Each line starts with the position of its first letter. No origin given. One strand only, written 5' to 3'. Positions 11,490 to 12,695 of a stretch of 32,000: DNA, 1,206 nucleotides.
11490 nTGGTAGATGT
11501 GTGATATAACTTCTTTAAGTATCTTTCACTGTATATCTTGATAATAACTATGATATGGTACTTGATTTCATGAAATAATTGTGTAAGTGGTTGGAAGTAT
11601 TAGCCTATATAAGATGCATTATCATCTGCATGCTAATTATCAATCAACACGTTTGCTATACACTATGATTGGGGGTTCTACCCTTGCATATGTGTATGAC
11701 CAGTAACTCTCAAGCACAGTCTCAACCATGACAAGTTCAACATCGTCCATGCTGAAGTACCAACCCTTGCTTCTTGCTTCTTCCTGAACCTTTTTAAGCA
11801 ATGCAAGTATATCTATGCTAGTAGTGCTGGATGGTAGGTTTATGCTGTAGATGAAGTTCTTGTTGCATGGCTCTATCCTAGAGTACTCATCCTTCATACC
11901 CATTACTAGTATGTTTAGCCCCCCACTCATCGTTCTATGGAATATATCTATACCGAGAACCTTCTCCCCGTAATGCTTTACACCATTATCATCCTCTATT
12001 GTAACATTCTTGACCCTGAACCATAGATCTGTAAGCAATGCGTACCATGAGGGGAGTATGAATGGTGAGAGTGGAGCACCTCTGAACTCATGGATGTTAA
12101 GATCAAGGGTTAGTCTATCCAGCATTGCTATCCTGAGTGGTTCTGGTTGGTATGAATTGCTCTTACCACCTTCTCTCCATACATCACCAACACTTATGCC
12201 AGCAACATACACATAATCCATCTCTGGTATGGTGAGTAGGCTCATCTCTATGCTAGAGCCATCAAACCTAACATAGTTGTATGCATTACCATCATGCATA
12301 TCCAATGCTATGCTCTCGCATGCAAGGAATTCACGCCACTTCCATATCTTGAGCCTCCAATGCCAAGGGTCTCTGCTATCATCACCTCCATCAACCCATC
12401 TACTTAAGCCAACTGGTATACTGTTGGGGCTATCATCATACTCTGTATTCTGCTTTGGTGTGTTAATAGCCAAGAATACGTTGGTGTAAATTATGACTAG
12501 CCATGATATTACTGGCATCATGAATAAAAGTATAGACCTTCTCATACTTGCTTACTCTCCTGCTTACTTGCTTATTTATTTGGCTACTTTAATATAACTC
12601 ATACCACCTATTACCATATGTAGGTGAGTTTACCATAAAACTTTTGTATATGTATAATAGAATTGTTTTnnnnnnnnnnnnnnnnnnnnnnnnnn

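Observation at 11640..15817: Divergent three-gene orphan module of anchored extracellular proteins: candidate undescribed archaeal surface-fibre/adhesion system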

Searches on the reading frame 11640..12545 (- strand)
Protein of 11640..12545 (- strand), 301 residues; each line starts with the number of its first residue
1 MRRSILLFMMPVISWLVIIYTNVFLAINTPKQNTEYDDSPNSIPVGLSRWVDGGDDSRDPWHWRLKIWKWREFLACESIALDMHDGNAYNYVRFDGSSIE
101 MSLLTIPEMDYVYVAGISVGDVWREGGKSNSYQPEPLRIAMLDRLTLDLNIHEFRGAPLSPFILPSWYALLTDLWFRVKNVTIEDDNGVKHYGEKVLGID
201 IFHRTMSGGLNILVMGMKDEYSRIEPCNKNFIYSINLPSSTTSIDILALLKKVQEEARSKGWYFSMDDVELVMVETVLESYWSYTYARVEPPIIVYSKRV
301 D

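Call 3: search_protein_families(library=pfam, proteins=[window:11640-12545:-], max_evalue=1)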
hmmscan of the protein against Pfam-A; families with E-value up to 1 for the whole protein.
window:11640-12545:- (301 aa): 0 families

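Call 4: search_protein_families(library=phrogs, proteins=[window:11640-12545:-], max_evalue=1)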
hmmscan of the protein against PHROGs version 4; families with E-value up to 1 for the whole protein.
window:11640-12545:- (301 aa): 1 family
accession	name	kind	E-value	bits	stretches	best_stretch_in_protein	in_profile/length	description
phrog_8195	-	unknown function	0.19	12.4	1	175-221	108-154/232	-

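Call 5: search_protein_families(library=ncbifam, proteins=[window:11640-12545:-], max_evalue=1)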
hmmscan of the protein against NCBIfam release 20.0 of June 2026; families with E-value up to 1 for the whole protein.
window:11640-12545:- (301 aa): 0 families

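Call 15: find_homologous_proteins(query=window:11640-12545:-, max_evalue=0.001)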
Query window:11640-12545:- (301 aa): 22 proteins with E <= 0.001 among 613 candidates.
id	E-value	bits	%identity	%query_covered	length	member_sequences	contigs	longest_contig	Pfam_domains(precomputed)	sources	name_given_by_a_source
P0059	1.5e-201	686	99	100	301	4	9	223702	-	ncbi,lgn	-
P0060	8.7e-179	612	89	100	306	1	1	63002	-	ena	-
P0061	2.9e-168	577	86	100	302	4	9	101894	-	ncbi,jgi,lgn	ncbi:MAG: hypothetical protein QXY85_06870 [Candidatus Nitrosocaldus sp.]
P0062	6.3e-161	553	80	99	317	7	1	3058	-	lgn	-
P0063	4.0e-145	501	76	99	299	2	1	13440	-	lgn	-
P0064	1.3e-140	486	75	99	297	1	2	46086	-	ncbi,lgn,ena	-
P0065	1.9e-127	443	73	90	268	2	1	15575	-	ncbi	ncbi:MAG: hypothetical protein QW560_02460 [Candidatus Nitrosocaldus sp.]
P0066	6.1e-127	441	68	94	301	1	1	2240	-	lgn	-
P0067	1.1e-124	434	63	98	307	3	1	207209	-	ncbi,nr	ncbi:MAG: hypothetical protein RMJ59_00695 [Candidatus Nitrosocaldus sp.]|nr:hypothetical protein [C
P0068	3.0e-107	377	59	98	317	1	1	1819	-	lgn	-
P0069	2.8e-74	268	44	96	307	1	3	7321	-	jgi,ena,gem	-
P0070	6.5e-74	267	44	96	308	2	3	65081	-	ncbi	-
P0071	7.9e-74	267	46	96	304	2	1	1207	-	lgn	-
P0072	5.7e-73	264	44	99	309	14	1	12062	-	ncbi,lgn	ncbi:MAG: hypothetical protein ACE5J2_07735 [Nitrososphaerales archaeon]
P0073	2.7e-72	262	44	96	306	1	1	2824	-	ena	-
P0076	4.8e-71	258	51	74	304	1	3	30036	-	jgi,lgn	jgi:hypothetical protein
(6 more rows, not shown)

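Call 16: find_encoding_contigs(protein=P0070, flank=7000, max_places=2)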
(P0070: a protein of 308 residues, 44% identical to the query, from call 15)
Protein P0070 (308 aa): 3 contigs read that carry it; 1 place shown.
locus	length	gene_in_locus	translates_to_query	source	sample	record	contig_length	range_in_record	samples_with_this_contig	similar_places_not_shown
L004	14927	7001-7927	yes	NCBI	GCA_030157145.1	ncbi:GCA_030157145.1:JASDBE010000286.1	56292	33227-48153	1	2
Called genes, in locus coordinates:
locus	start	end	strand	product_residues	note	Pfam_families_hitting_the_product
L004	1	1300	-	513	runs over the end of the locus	PF00361:Proton_antipo_M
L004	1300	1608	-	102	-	PF00420:Oxidored_q2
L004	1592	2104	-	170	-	PF00499:Oxidored_q3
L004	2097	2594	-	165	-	PF13183:Fer4_8 (faint), PF13534:Fer4_17 (faint), PF13237:Fer4_10 (weak), PF14697:Fer4_21 (weak), PF12838:Fer4_7, PF13187:Fer4_9 (weak), PF00037:Fer4, PF12837:Fer4_6 (weak), +4 more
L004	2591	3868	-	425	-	PF00146:NADHdh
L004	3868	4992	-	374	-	PF00346:Complex1_49kDa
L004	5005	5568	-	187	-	PF00329:Complex1_30kDa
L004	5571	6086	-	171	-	PF01058:Oxidored_q6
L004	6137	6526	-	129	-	PF00507:Oxidored_q4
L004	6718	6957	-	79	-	-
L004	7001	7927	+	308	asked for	-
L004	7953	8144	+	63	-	-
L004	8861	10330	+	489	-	PF01436:NHL (faint), PF06739:SBBP (faint)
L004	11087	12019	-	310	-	PF04055:Radical_SAM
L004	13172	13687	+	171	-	-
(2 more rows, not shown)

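Call 17: find_encoding_contigs(protein=P0076, flank=7000, max_places=2)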
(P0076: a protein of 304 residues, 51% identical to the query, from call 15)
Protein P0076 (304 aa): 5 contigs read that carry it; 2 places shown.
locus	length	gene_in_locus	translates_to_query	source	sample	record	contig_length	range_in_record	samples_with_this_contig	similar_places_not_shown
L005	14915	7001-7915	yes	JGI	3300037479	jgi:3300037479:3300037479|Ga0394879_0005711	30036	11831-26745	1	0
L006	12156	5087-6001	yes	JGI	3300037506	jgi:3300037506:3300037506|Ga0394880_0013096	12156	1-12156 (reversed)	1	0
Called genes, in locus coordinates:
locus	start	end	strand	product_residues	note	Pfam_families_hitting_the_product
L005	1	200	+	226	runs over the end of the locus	PF00413:Peptidase_M10 (weak)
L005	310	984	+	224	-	PF01791:DeoC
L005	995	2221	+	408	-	PF01368:DHH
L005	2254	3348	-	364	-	PF25852:DUF6242_C (faint), PF15902:Sortilin-Vps10 (faint)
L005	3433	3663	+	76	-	-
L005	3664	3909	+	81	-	PF01037:AsnC_trans_reg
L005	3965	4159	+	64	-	-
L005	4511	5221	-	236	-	PF09754:PAC2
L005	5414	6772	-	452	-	PF01835:MG2 (faint)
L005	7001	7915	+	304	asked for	-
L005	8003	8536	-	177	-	-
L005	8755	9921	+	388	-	PF07690:MFS_1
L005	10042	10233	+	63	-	-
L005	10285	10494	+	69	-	-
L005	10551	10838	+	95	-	-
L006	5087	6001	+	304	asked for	-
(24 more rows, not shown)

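Call 27: search_solved_structures(query=A2, max_evalue=1)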
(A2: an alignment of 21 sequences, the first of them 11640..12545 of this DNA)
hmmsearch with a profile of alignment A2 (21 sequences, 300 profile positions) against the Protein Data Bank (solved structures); distinct sequences matched with E-value up to 1: 1.
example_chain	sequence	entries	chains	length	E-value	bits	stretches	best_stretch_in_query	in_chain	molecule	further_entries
7ar9_i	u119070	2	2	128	0.66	12.2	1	38-90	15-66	NUOP5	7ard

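Call 35: predict_structure(alignment_id=A2)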
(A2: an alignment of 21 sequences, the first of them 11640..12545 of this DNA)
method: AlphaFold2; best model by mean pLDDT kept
length: 301 residues; sequences in the alignment: 21
mean_pLDDT: 76.9   pTM: 0.78
mean pLDDT of the five models: 76.9, 74.0, 71.5, 70.5, 69.0
residues with pLDDT >= 90: 98; 70-90: 119; 50-70: 44; < 50: 40
segments of 3 or more residues with pLDDT < 50: 33-43, 54-60, 84-86, 125-130, 208-217
pLDDT, mean of each block of 10 residues (from residue 1): 72 73 73 40 61 45 78 58 61 87 83 87 52 78 91 85 69 94 94 94 68 52 85 82 90 96 96 92 90 85 48
secondary structure, 60 per line:
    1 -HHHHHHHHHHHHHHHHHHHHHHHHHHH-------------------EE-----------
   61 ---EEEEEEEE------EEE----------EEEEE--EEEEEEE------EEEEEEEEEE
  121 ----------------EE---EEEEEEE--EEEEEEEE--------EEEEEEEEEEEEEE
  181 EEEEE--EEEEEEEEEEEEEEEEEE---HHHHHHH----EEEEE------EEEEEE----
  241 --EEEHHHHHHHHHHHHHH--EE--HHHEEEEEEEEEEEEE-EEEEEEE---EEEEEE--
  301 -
elements in order: H2-28 E64-71 E78-80 E91-95 E98-104 E111-120 E142-148 E151-158 E167-185 E188-205 H209-215 E220-224 E231-236 E243-245 H246-259 E269-281 E283-289 E293-298

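Call 41: fold_search(model_id=the predicted structure, library=pdb)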
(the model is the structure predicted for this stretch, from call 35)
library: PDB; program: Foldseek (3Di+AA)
matches with E <= 10: 698; with E <= 0.001: 134
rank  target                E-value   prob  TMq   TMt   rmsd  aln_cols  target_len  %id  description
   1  3amn_A                5.7e-08  1.00  0.41  0.48   9.9       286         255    9  E134C-Cellobiose complex of cellulase 12A from thermotoga maritima (released 2011-03-16)
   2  3o7o_A                6.3e-08  1.00  0.45  0.51  10.4       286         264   10  Use of synthetic symmetrization in the crystallization and structure determination of CelA from Thermotoga maritima (released 2010-12-01)
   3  3amp_B                7.9e-08  1.00  0.45  0.52   9.4       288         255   10  E134C-Cellotetraose complex of cellulase 12A from thermotoga maritima (released 2011-03-16)
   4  3amh_B                9.3e-08  1.00  0.43  0.48   9.2       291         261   10  crystal structure of cellulase 12A from Thermotoga maritima (released 2011-03-16)
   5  3amm_A                1.7e-07  1.00  0.45  0.52   9.4       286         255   10  Cellotetraose complex of cellulase 12A from thermotoga maritima (released 2011-03-16)
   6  3amn_B                1.7e-07  1.00  0.41  0.47   7.2       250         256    9  E134C-Cellobiose complex of cellulase 12A from thermotoga maritima (released 2011-03-16)
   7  3b7m_A                3.2e-07  1.00  0.39  0.52   6.4       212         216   14  Crystal structure of a meso-active thermo-stable cellulase (MT Cel12A) derived by making non-contiguous mutations in t (released 2007-11-27)
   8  3vhn_A                5.5e-07  1.00  0.45  0.52   9.3       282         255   10  Y61G mutant of Cellulase 12A from thermotoga maritima (released 2012-07-11)
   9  7mks_AAA              1.4e-06  1.00  0.40  0.48   7.1       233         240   13  Crystal structure of the GH12 domain from Acidothermus cellulolyticus GuxA bound to cellobiose (released 2022-05-04)
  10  4npr_B                1.4e-06  1.00  0.30  0.38  10.5       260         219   12  Crystal Structure of the Family 12 Xyloglucanase from Aspergillus niveus (released 2014-12-24)
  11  3wx5_A                1.5e-06  1.00  0.35  0.43   9.0       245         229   16  Crystal structure of metagenome-derived glycoside hydrolase family 12 endoglucanase (released 2014-11-12)
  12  9ktq                  2.0e-06  1.00  0.35  0.44   7.8       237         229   10  Crystal structure of the pathogen-secreted apoplastic GH12 xyloglucan-specific endoglucanase XEG1 (released 2025-12-10)
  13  3vlb_B                4.1e-06  1.00  0.33  0.43  12.0       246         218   11  Crystal structure of xeg-edgp (released 2012-04-18)
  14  3vl8                  4.8e-06  1.00  0.32  0.41  10.3       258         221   10  Crystal structure of XEG (released 2012-04-18)
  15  2jem_A                5.1e-06  1.00  0.40  0.50   6.2       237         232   11  Native family 12 xyloglucanase from Bacillus licheniformis (released 2007-03-20)
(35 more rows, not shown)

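Call 87: search_protein_families(library=pfam, alignment_id=A2, max_evalue=10)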
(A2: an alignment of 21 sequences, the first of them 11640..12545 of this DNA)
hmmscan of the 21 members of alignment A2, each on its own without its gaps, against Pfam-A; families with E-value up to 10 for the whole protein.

A. member 1, window:11640-12545:- (301 aa): 0 families

B. families by the number of members that match (of 21 scanned): 6 families
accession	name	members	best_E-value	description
PF16434.10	DUF5031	2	0.05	Domain of unknown function (DUF5031)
PF19812.4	DUF6295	1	0.083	Family of unknown function (DUF6295)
PF04342.18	DMT_6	1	0.089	Putative member of DMT superfamily (DUF486)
PF15247.11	SLBP_RNA_bind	1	0.19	Histone RNA hairpin-binding protein RNA-binding domain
PF22713.1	SNaCT6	1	0.23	Short NACHT-associated C-Terminal domain, family 6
PF22721.1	TBP-TOTE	1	0.32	TATA-binding-like protein domain of the TOTE conflict systems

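Call 100: list_cluster_members(proteins=[window:11640-12545:-, window:12670-13242:+, window:13244-15817:+, window:13274-15817:+])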
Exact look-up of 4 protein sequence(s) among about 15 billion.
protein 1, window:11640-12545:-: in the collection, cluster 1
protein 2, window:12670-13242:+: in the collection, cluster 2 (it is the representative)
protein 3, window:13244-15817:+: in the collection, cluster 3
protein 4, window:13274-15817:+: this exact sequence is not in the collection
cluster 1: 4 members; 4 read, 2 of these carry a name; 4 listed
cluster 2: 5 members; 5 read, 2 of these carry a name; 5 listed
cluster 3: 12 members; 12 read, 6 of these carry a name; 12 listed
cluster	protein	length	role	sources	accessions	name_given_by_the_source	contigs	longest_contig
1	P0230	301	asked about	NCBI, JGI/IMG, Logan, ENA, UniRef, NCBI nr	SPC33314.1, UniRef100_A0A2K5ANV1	protein of unknown function [Candidatus Nitrosocaldus cavascurensis] | hypothetical protein | Uncharacterized protein n=2 Tax=Candidatus Nitrosocaldaceae TaxID=1968910 ...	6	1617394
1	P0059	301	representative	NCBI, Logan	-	-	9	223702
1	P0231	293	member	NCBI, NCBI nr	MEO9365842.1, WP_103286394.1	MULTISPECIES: hypothetical protein [Candidatus Nitrosocaldus]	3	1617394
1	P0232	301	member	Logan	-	-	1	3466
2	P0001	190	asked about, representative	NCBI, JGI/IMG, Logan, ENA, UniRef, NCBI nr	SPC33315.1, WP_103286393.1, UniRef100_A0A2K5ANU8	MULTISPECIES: phage tail fiber protein [Candidatus Nitrosocaldus] | hypothetical protein | Uncharacterized protein n=1 Tax=Candidatus Nitrosocaldus cavascurensis TaxID=2058097 ...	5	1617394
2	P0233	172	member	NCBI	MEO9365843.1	MAG: hypothetical protein ABI341_07095 [Nitrososphaera sp.]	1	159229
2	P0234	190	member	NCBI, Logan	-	-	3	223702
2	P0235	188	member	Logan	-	-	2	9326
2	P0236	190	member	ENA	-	-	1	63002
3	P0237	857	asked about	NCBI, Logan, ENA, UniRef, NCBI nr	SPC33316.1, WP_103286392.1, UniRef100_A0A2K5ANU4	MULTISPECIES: DNRLRE domain-containing protein [Candidatus Nitrosocaldus] | Uncharacterized protein n=1 Tax=Candidatus Nitrosocaldus cavascurensis TaxID=2058097 ...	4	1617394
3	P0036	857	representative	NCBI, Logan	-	-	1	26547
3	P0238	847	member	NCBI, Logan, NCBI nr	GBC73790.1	hypothetical protein HRbin04_01196 [archaeon HR04]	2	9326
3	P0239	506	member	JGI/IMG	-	hypothetical protein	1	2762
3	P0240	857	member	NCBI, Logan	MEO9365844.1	MAG: DNRLRE domain-containing protein [Nitrososphaera sp.]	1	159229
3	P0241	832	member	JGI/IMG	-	hypothetical protein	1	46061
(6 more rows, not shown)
